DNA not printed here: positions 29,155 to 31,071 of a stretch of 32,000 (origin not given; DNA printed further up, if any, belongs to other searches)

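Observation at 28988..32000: RiPP-like cluster combining radical SAM/SPASM, two PqqD-type domains and an HprK-like kinase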

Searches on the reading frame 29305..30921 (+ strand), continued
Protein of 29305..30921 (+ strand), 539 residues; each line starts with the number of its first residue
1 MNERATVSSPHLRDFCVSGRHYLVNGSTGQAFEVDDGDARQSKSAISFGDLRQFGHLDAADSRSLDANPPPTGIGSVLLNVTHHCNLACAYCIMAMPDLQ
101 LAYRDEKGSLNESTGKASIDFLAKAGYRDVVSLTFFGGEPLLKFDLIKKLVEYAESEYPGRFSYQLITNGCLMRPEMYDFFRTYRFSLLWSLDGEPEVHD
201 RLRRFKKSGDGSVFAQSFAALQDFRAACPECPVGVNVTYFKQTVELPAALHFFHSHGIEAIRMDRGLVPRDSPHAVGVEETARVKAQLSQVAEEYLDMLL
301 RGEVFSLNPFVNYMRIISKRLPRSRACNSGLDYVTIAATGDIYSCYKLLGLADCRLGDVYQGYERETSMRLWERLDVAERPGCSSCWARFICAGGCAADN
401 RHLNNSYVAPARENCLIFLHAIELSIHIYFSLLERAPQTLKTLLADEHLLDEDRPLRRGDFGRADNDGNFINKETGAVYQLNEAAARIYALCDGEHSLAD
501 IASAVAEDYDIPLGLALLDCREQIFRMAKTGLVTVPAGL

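Call 72: fold_search(model_id=the predicted structure, library=pdb)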
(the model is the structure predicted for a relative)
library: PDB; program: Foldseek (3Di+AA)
matches with E <= 10: 1439; with E <= 0.001: 77
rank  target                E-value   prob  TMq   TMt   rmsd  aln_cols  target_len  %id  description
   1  5wgg_A                3.7e-28  1.00  0.66  0.80   4.9       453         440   22  Structural Insights into Thioether Bond Formation in the Biosynthesis of Sactipeptides (released 2017-07-26)
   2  5why_B                8.1e-28  1.00  0.64  0.81   5.0       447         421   22  Structural Insights into Thioether Bond Formation in the Biosynthesis of Sactipeptides (released 2017-07-26)
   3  5why_A                7.9e-25  1.00  0.61  0.78   7.3       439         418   25  Structural Insights into Thioether Bond Formation in the Biosynthesis of Sactipeptides (released 2017-07-26)
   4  4k37_B                2.2e-19  1.00  0.57  0.81   3.3       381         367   17  Native anSMEcpe with bound AdoMet (released 2013-05-08)
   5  4k39_A                2.5e-19  1.00  0.55  0.80   3.5       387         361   17  Native anSMEcpe with bound AdoMet and Cp18Cys peptide (released 2013-05-08)
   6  4k38_B                3.4e-19  1.00  0.56  0.82   3.3       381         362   17  Native anSMEcpe with bound AdoMet and Kp18Cys peptide (released 2013-05-08)
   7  4k36_A                7.6e-19  1.00  0.58  0.80   3.5       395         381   16  His6 tagged anSMEcpe with bound AdoMet (released 2013-05-08)
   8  4k38_A                8.5e-19  1.00  0.56  0.80   3.6       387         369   17  Native anSMEcpe with bound AdoMet and Kp18Cys peptide (released 2013-05-08)
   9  4k37_A                9.0e-19  1.00  0.55  0.79   3.7       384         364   16  Native anSMEcpe with bound AdoMet (released 2013-05-08)
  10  4k36_B                1.6e-18  1.00  0.56  0.80   3.2       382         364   16  His6 tagged anSMEcpe with bound AdoMet (released 2013-05-08)
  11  4k39_B                2.2e-18  1.00  0.57  0.84   2.9       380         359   17  Native anSMEcpe with bound AdoMet and Cp18Cys peptide (released 2013-05-08)
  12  9gm3_C                1.0e-16  1.00  0.58  0.82   3.6       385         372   20  Crystal structure of the complex formed between the radical SAM protein ChlB and the leader region of its precursor su (released 2025-06-25)
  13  9gm3_A                2.6e-16  1.00  0.59  0.82   3.7       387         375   20  Crystal structure of the complex formed between the radical SAM protein ChlB and the leader region of its precursor su (released 2025-06-25)
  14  9gmc_C                1.7e-15  1.00  0.58  0.82   3.6       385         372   20  Crystal structure of the complex formed between the radical SAM protein ChlB and the R3A mutant of ChlA (released 2025-06-25)
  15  9gmc_A                1.9e-15  1.00  0.59  0.82   3.5       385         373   20  Crystal structure of the complex formed between the radical SAM protein ChlB and the R3A mutant of ChlA (released 2025-06-25)
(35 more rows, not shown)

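Call 75: find_encoding_contigs(protein=P0023, flank=10000, max_places=2)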
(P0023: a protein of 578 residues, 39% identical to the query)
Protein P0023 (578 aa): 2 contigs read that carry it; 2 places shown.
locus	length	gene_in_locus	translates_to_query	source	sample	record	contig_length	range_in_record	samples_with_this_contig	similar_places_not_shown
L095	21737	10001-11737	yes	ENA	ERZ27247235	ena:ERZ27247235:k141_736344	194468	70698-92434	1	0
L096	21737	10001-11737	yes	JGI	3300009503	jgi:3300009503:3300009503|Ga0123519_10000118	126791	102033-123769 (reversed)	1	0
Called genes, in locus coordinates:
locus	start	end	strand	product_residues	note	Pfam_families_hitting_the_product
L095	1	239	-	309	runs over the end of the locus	-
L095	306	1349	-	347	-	PF01545:Cation_efflux, PF16916:ZT_dimer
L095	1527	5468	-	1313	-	PF01590:GAF, PF13185:GAF_2, PF00989:PAS, PF08448:PAS_4, PF13426:PAS_9, PF08447:PAS_3, PF00989:PAS, PF08448:PAS_4, +10 more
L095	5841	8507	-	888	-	PF00133:tRNA-synt_1, PF09334:tRNA-synt_1g, PF13603:tRNA-synt_1_2 (weak), PF09334:tRNA-synt_1g (weak), PF08264:Anticodon_1, PF10458:Val_tRNA-synt_C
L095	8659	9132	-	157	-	-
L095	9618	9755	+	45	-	-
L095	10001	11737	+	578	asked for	PF04055:Radical_SAM, PF13353:Fer4_12 (weak), PF05402:PqqD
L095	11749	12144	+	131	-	-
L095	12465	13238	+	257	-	PF01209:Ubie_methyltran (weak), PF13489:Methyltransf_23 (weak), PF08241:Methyltransf_11, PF08242:Methyltransf_12, PF13649:Methyltransf_25, PF13847:Methyltransf_31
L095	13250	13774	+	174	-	PF01590:GAF, PF13185:GAF_2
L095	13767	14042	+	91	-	PF05402:PqqD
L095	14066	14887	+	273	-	-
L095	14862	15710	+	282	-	PF05401:NodS, PF13489:Methyltransf_23 (weak), PF00891:Methyltransf_2 (weak), PF08241:Methyltransf_11, PF08242:Methyltransf_12, PF13649:Methyltransf_25, PF13847:Methyltransf_31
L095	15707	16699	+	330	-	PF00005:ABC_tran, PF13555:AAA_29 (faint), PF13304:AAA_21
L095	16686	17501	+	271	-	PF06182:ABC2_membrane_6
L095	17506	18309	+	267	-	PF06182:ABC2_membrane_6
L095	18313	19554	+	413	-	-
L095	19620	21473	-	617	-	PF07940:Hepar_II_III_C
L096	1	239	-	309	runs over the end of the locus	-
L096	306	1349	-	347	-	PF01545:Cation_efflux, PF16916:ZT_dimer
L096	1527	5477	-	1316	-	PF01590:GAF, PF13185:GAF_2, PF00989:PAS, PF08448:PAS_4, PF13426:PAS_9, PF08447:PAS_3, PF00989:PAS, PF08448:PAS_4, +10 more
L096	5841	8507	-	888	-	PF00133:tRNA-synt_1, PF09334:tRNA-synt_1g, PF13603:tRNA-synt_1_2 (weak), PF09334:tRNA-synt_1g (weak), PF08264:Anticodon_1, PF10458:Val_tRNA-synt_C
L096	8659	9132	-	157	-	-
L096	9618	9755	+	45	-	-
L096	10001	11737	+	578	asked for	PF04055:Radical_SAM, PF13353:Fer4_12 (weak), PF05402:PqqD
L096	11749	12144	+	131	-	-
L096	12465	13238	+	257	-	PF01209:Ubie_methyltran (weak), PF13489:Methyltransf_23 (weak), PF08241:Methyltransf_11, PF08242:Methyltransf_12, PF13649:Methyltransf_25, PF13847:Methyltransf_31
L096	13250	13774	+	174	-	PF01590:GAF, PF13185:GAF_2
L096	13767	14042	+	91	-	PF05402:PqqD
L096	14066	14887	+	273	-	-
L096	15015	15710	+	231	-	PF05401:NodS (weak), PF08241:Methyltransf_11, PF08242:Methyltransf_12, PF13489:Methyltransf_23 (weak), PF13649:Methyltransf_25, PF13847:Methyltransf_31, PF00891:Methyltransf_2 (weak)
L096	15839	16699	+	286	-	PF00005:ABC_tran, PF13304:AAA_21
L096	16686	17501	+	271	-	PF06182:ABC2_membrane_6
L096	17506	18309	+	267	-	PF06182:ABC2_membrane_6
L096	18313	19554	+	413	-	-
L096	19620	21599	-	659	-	PF07940:Hepar_II_III_C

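Call 76: find_encoding_contigs(protein=P0026, flank=10000, max_places=2)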
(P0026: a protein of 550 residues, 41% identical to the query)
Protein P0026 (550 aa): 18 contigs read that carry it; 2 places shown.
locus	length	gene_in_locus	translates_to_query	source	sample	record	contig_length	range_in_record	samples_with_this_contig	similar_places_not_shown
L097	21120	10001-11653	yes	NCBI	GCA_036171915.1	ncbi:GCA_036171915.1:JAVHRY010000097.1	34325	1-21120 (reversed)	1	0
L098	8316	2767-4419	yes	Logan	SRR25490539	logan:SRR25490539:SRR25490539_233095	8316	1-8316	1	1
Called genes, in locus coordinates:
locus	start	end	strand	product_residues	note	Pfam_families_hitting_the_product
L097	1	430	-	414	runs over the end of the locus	PF00515:TPR_1 (faint), PF07719:TPR_2 (faint), PF13428:TPR_14 (faint), PF13181:TPR_8 (faint), PF14559:TPR_19 (faint)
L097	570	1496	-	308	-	PF01734:Patatin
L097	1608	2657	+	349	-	PF07854:DUF1646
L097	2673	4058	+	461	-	PF01212:Beta_elim_lyase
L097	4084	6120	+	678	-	PF01565:FAD_binding_4, PF02913:FAD-oxidase_C, PF01565:FAD_binding_4 (weak)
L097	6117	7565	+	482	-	PF12838:Fer4_7 (weak), PF13183:Fer4_8, PF13534:Fer4_17, PF02754:CCG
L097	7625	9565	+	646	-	PF02310:B12-binding, PF04055:Radical_SAM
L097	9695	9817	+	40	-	-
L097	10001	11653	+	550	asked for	PF04055:Radical_SAM, PF13353:Fer4_12 (weak), PF05402:PqqD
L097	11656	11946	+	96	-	PF05402:PqqD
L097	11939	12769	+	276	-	-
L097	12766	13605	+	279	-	PF05401:NodS, PF02353:CMAS (weak), PF13489:Methyltransf_23, PF08241:Methyltransf_11, PF08242:Methyltransf_12, PF13649:Methyltransf_25, PF13847:Methyltransf_31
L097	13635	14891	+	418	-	PF05299:Peptidase_M61 (faint)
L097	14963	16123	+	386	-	PF13185:GAF_2, PF01590:GAF, PF13492:GAF_3 (weak), PF13487:HD_5, PF01966:HD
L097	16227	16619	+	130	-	PF02566:OsmC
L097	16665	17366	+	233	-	PF00535:Glycos_transf_2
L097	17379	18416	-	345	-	PF00953:Glycos_transf_4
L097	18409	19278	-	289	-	PF01370:Epimerase, PF04321:RmlD_sub_bind, PF16363:GDP_Man_Dehyd, PF02719:Polysacc_synt_2 (weak)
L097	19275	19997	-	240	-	PF00535:Glycos_transf_2, PF13641:Glyco_tranf_2_3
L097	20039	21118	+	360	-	?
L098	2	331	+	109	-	?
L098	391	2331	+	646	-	PF02310:B12-binding, PF04055:Radical_SAM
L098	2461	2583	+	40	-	-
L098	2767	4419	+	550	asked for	PF04055:Radical_SAM, PF13353:Fer4_12 (weak), PF05402:PqqD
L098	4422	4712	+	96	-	PF05402:PqqD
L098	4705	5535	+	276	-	-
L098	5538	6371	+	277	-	PF05401:NodS, PF02353:CMAS (weak), PF13489:Methyltransf_23, PF13847:Methyltransf_31, PF08241:Methyltransf_11, PF08242:Methyltransf_12, PF13649:Methyltransf_25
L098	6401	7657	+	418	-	PF05299:Peptidase_M61 (faint)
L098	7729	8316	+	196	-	?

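Call 77: find_encoding_contigs(protein=P0021, flank=10000, max_places=2)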
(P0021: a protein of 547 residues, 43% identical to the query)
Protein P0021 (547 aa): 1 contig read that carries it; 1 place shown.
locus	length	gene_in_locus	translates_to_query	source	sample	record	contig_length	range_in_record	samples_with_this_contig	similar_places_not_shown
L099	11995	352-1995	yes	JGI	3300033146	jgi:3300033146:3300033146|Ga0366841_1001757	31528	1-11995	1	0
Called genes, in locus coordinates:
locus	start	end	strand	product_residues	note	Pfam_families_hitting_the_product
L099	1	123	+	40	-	?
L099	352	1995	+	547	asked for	PF04055:Radical_SAM, PF13353:Fer4_12 (weak), PF05402:PqqD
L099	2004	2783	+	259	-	PF13489:Methyltransf_23 (weak), PF01209:Ubie_methyltran (faint), PF13847:Methyltransf_31, PF08241:Methyltransf_11, PF08242:Methyltransf_12 (weak), PF13649:Methyltransf_25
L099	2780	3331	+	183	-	PF01590:GAF, PF13185:GAF_2 (weak)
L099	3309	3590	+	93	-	PF05402:PqqD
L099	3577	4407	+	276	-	-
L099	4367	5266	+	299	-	PF05401:NodS, PF13489:Methyltransf_23, PF03848:TehB (weak), PF08241:Methyltransf_11, PF08242:Methyltransf_12, PF13649:Methyltransf_25, PF13847:Methyltransf_31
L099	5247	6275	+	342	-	PF00005:ABC_tran, PF13304:AAA_21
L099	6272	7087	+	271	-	-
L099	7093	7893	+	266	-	PF06182:ABC2_membrane_6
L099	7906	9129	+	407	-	PF01433:Peptidase_M1 (faint)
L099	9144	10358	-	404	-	PF00266:Aminotran_5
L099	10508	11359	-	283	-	PF13489:Methyltransf_23, PF08241:Methyltransf_11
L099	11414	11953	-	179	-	-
